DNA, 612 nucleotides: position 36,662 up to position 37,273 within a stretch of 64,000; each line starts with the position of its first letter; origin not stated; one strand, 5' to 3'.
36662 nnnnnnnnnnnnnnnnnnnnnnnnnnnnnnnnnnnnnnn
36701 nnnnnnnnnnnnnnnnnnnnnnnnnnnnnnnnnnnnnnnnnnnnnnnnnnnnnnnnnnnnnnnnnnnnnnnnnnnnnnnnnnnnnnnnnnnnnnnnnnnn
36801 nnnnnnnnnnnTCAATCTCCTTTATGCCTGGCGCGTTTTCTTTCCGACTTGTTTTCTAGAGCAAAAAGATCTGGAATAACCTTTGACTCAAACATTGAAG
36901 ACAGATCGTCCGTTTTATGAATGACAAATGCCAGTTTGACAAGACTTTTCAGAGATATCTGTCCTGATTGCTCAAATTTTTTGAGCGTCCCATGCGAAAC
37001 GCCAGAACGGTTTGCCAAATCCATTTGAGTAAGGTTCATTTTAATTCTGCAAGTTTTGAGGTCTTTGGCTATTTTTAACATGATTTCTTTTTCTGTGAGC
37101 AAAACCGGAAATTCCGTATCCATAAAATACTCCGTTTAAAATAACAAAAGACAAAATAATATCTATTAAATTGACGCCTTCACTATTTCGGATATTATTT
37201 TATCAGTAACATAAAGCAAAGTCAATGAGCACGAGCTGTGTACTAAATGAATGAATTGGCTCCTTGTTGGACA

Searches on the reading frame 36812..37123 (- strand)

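Call 113: search_protein_families(library=pfam, proteins=[window:36812-37123:-], max_evalue=0.01)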
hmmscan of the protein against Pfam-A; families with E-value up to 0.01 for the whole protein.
window:36812-37123:- (103 aa): 5 families
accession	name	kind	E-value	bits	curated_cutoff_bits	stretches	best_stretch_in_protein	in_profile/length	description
PF01381.28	HTH_3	-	9.3e-07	29.2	23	1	22-65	1-45/55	Helix-turn-helix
PF00157.23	Pou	-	4e-05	23.9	27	1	15-69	6-65/72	Pou domain - N-terminal to homeobox domain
PF13560.12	HTH_31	-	0.0023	18.7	27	1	22-55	6-38/64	Helix-turn-helix domain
PF13443.12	HTH_26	-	0.0097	16.6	22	0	26-66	6-48/63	Cro/C1-type HTH DNA-binding domain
PF13545.12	HTH_Crp_2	-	0.0099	16.3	27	0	16-57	8-53/70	Crp-like helix-turn-helix domain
